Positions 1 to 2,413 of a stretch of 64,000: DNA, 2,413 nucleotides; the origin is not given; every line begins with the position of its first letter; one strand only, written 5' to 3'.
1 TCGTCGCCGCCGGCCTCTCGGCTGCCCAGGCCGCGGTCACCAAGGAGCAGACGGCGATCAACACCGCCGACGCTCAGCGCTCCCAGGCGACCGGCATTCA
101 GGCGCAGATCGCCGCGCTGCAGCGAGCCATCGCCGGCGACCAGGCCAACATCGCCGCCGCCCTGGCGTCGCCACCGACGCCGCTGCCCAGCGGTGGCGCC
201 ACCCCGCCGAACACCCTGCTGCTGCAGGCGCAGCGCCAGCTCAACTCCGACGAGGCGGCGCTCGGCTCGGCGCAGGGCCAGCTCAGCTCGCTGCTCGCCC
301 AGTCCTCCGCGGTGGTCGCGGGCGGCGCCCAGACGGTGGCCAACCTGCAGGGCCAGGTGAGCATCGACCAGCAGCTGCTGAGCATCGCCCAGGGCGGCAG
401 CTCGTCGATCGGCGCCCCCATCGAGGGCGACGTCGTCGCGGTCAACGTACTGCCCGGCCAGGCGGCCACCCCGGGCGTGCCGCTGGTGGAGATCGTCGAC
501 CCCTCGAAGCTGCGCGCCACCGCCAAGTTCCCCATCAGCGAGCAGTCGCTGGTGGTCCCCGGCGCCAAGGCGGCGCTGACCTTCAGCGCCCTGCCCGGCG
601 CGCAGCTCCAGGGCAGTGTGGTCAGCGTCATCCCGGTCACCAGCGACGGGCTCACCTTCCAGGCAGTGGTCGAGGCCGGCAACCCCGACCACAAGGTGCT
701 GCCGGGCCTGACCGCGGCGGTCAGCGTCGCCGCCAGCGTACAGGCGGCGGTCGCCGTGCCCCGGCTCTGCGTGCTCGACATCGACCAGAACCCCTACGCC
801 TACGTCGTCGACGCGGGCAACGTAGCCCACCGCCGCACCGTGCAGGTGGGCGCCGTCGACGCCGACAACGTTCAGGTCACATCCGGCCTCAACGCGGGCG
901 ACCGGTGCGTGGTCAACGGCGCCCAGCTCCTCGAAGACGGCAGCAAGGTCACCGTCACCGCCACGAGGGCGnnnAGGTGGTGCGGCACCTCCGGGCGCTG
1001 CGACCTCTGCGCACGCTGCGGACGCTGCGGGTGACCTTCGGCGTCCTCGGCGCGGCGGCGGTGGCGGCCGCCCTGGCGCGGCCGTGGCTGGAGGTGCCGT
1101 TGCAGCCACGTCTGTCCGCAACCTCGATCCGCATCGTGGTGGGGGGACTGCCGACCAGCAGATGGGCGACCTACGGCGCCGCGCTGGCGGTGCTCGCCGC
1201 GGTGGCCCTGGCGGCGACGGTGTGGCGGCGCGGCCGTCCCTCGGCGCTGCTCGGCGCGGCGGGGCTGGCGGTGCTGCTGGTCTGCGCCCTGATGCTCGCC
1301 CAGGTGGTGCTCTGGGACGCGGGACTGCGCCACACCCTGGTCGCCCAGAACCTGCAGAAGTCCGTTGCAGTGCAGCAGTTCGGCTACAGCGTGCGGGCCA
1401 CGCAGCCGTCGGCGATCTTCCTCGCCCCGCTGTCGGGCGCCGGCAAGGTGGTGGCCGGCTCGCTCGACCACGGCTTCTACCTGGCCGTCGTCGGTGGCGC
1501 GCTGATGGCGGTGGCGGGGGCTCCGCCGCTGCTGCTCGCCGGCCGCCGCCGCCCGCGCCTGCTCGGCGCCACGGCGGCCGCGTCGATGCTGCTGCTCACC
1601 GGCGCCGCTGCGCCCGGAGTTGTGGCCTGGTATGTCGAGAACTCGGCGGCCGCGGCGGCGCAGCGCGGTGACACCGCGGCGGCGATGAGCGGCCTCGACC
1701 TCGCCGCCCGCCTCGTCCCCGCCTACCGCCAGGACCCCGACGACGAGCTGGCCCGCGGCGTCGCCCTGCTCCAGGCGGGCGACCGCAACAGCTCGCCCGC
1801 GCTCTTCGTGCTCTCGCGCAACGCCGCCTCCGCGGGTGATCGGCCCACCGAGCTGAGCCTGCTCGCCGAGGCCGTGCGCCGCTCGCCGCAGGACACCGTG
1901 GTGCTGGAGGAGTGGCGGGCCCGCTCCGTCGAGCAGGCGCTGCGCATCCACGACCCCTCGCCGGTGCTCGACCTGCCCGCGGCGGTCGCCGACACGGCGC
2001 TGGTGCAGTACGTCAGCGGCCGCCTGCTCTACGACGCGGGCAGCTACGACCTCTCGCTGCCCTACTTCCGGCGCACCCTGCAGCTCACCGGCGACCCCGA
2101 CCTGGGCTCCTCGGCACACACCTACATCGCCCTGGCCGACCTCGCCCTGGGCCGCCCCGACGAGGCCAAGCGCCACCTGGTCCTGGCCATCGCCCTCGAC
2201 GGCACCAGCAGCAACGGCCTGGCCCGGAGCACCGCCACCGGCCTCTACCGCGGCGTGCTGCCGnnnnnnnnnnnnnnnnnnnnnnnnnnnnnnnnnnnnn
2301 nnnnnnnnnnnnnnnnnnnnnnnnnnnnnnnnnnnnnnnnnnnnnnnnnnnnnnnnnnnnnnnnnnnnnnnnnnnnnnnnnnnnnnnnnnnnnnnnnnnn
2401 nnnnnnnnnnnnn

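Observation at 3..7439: Coupled operon: HlyD-like adaptor, membrane/TPR protein, 1244-aa beta-sandwich + GT-C glycosyltransferase fusion, six-hairpin lipoprotein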

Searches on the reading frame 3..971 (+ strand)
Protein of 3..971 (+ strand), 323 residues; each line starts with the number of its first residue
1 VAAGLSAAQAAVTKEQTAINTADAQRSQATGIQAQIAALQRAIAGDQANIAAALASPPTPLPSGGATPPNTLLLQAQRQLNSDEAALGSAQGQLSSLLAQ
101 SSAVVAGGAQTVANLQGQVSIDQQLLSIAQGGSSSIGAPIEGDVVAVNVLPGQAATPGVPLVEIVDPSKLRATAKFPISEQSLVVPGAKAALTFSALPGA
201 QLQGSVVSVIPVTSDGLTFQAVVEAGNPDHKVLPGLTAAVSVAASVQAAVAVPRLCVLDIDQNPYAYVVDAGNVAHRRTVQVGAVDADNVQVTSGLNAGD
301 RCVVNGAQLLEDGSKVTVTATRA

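Call 5: search_protein_families(library=pfam, proteins=[window:3-971:+], max_evalue=0.1)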
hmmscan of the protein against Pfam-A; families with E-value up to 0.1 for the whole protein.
window:3-971:+ (323 aa): 2 families
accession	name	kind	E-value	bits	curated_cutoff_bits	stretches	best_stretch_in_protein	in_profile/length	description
PF16576.10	HlyD_D23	-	4.8e-12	46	30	1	133-238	108-214/214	Barrel-sandwich domain of CusB or HlyD membrane-fusion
PF13437.12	HlyD_3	-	7.7e-10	39.9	22.2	1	137-231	3-102/106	HlyD family secretion protein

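Call 6: search_protein_families(library=ncbifam, proteins=[window:3-971:+], max_evalue=0.1)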
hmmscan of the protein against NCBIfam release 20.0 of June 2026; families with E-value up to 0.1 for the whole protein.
window:3-971:+ (323 aa): 16 families
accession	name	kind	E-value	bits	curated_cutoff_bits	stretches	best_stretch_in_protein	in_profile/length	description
TIGR01730.1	RND_mfp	subfamily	5.2e-32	111.1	94.9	1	132-318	133-321/322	efflux RND transporter periplasmic adaptor subunit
TIGR00999.1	8a0102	subfamily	1.4e-21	76.9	319.3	1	132-310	90-270/271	CzcB/NccB family metal efflux transporter periplasmic adaptor subunit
NF008606.0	PRK11578.1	equivalog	2e-10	40.4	342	1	112-307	160-365/371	macrolide transporter subunit MacA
NF007303.0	PRK09783.1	subfamily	1.6e-08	33.4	390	1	135-317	216-399/414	copper/silver efflux system membrane fusion protein CusB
NF033138.2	RND-peri-MexC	equivalog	1.9e-08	33.8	625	1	226-319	277-372/375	MexC family multidrug efflux RND transporter periplasmic adaptor subunit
NF033834.1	RND_adapt_MexA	exception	2.2e-08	33.6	750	1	201-318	244-360/373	multidrug efflux RND transporter periplasmic adaptor subunit MexA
NF007132.1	PRK09578.1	equivalog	2.9e-08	32.9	512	1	213-320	271-377/396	MexX/AxyX family multidrug efflux RND transporter periplasmic adaptor subunit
NF011604.1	PRK15030.1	equivalog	6.7e-08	31.9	765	1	212-319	269-376/397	multidrug efflux RND transporter periplasmic adaptor subunit AcrA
NF007362.0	PRK09859.1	equivalog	8.9e-07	28.3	738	1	213-317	266-370/385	multidrug transporter subunit MdtE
TIGR00998.1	8a0101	subfamily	1.6e-06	27.3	390.8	1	19-215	87-287/334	EmrA/EmrK family multidrug efflux transporter periplasmic adaptor subunit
NF000272.2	OqxA_adapt_sub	exception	2.1e-06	27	835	1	226-308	285-368/391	multidrug efflux RND transporter periplasmic adaptor subunit OqxA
NF008589.1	PRK11556.1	equivalog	2.1e-06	26.9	391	1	72-321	123-390/392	MdtA/MuxA family multidrug efflux RND transporter periplasmic adaptor subunit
NF045680.1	DiMtlExpIhpB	equivalog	2.6e-06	26.6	450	1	198-304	201-308/326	divalent metal ion exporter adaptor subunit IhpB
NF007785.0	PRK10476.1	equivalog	0.00018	20.4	376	1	3-209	93-284/347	multidrug transporter subunit MdtN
NF045904.1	RND-peri-MexE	equivalog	0.00019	20.4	714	1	226-318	275-368/390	multidrug efflux RND transporter periplasmic adaptor subunit MexE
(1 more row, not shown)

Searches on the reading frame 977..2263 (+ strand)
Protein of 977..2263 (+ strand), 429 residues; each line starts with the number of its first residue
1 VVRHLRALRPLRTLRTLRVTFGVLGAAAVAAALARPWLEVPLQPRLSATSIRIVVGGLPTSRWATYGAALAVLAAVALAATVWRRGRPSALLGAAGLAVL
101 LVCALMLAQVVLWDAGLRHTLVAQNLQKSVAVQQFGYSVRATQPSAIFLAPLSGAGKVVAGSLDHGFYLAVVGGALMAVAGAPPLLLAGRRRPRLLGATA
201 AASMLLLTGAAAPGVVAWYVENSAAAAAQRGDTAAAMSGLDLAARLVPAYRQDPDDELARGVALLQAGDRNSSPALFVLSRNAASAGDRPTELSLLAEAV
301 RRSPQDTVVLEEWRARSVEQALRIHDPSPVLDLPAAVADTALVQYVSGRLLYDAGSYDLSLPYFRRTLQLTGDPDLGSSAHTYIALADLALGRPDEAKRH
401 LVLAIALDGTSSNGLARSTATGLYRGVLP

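Call 5: search_protein_families(library=pfam, proteins=[window:977-2263:+], max_evalue=0.1)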
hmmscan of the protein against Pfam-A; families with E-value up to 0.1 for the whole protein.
window:977-2263:+ (429 aa): 5 families
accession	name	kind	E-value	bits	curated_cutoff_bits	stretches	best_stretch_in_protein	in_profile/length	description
PF07719.23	TPR_2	-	1e-05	25.7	27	1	380-409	3-32/34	Tetratricopeptide repeat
PF13424.12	TPR_12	-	4.1e-05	24.1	30.1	1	340-407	2-74/77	Tetratricopeptide repeat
PF13428.12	TPR_14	-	0.03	15.4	23.5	0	381-411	4-34/44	Tetratricopeptide repeat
PF00515.34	TPR_1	-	0.03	14.6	27.8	0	380-408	3-31/34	Tetratricopeptide repeat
PF23300.3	HEAT_Nup120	-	0.1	12.9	29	0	330-371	15-56/170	Nucleoporin Nup120, HEAT repeats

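Call 6: search_protein_families(library=ncbifam, proteins=[window:977-2263:+], max_evalue=0.1)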
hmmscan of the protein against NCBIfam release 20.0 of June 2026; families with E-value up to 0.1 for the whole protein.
window:977-2263:+ (429 aa): 1 family
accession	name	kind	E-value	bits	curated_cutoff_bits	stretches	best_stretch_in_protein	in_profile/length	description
NF047558.1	TPR_END_plus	domain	0.049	13.6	32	0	222-252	4-34/56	TPR end-of-group domain-containing protein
